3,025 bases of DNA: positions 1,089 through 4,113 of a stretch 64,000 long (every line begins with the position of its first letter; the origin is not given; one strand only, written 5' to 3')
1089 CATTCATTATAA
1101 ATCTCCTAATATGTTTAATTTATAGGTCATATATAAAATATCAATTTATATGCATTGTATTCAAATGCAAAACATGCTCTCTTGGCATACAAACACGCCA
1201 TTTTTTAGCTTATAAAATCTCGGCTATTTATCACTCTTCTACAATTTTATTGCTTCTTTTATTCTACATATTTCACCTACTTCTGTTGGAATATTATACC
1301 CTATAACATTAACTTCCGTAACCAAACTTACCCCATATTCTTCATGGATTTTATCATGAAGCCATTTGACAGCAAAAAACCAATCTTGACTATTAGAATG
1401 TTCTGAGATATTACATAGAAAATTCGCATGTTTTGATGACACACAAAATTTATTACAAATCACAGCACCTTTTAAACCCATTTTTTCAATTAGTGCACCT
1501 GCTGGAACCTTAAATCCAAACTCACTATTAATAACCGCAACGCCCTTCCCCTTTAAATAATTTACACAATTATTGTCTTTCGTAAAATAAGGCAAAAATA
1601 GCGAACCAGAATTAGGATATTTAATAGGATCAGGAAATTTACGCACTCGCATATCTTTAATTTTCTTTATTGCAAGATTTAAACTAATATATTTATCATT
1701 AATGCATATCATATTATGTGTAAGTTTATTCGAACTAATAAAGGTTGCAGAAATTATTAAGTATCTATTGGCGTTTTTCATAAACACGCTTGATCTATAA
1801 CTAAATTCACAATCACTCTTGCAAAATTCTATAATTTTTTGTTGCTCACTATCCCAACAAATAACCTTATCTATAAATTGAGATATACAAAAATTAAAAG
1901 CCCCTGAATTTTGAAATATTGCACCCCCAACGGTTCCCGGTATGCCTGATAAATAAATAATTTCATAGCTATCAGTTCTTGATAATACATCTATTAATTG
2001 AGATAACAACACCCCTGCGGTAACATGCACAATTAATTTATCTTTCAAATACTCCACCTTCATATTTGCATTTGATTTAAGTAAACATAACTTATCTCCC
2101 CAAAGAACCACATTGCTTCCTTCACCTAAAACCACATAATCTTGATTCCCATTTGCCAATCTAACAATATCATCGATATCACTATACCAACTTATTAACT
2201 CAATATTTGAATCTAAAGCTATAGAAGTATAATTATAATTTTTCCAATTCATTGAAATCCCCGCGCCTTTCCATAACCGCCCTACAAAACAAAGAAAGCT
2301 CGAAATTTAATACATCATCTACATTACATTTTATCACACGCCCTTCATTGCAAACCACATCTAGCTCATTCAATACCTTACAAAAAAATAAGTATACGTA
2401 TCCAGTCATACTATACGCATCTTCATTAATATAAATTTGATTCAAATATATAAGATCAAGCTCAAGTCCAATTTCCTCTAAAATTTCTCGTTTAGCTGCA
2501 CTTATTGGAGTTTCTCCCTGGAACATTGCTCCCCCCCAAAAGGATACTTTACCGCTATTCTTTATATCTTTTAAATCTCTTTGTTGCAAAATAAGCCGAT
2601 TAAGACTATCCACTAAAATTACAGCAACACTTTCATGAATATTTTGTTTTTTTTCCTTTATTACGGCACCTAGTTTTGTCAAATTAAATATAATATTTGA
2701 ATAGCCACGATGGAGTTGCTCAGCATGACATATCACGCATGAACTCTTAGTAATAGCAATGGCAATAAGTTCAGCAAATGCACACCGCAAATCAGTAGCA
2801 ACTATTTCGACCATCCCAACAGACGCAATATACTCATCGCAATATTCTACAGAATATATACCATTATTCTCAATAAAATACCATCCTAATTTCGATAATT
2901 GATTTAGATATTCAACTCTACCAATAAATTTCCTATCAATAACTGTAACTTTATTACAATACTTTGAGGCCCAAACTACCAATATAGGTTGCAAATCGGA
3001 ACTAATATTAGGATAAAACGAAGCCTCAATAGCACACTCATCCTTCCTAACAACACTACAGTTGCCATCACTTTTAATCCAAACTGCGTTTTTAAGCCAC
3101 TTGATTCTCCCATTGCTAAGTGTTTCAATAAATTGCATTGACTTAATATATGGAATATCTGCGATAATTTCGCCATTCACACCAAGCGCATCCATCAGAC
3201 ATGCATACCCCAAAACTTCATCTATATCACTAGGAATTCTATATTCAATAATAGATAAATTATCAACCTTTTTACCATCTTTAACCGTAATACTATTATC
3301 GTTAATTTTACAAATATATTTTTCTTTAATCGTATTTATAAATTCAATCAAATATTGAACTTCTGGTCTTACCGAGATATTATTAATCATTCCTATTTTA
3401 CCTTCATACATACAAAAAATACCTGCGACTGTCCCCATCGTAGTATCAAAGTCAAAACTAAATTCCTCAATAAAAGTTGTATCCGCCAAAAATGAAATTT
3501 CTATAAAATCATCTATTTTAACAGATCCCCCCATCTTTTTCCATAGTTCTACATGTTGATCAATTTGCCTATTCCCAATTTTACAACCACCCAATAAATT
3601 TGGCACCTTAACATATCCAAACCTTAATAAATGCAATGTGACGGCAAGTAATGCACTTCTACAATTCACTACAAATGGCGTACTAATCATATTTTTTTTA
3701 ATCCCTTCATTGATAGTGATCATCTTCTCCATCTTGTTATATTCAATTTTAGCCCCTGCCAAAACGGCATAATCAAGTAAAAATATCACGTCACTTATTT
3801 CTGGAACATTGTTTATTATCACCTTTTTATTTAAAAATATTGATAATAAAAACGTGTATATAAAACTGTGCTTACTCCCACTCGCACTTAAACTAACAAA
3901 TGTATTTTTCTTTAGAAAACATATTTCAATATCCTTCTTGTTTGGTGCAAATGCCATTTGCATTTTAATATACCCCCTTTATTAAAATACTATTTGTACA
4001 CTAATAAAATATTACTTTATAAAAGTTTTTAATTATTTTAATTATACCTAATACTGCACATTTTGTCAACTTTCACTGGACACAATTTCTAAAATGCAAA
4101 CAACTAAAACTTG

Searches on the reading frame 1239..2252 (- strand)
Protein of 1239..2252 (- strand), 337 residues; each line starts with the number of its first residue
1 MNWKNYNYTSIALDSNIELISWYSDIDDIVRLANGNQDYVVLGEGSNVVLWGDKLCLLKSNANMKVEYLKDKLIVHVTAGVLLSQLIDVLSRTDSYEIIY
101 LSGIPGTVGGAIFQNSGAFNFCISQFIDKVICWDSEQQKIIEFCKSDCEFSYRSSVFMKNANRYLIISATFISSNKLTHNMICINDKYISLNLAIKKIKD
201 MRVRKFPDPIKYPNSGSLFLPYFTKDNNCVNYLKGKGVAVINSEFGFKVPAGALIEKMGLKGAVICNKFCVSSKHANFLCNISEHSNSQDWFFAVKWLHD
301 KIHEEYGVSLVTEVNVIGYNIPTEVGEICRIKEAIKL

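Call 69: search_protein_families(library=pfam, proteins=[window:1239-2252:-], max_evalue=0.00001)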
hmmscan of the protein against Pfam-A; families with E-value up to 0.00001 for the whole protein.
window:1239-2252:- (337 aa): 2 families
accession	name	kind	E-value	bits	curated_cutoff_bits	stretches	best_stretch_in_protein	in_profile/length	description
PF02873.21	MurB_C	-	2.7e-14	53.6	27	1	197-317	5-99/99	UDP-N-acetylenolpyruvoylglucosamine reductase, C-terminal domain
PF01565.28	FAD_binding_4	-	3.9e-10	40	26.4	1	24-127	11-119/139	FAD binding domain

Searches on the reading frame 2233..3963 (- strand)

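Call 69: search_protein_families(library=pfam, proteins=[window:2233-3963:-], max_evalue=0.00001)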
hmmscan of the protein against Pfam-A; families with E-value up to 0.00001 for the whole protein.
window:2233-3963:- (576 aa): 2 families
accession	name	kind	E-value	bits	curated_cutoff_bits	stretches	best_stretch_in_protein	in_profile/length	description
PF00275.25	EPSP_synthase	-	8.8e-15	54.8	22.8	1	26-425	12-414/417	EPSP synthase (3-phosphoshikimate 1-carboxyvinyltransferase)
PF00293.34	NUDIX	-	6.4e-11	42.8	21.1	1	443-543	3-107/134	NUDIX domain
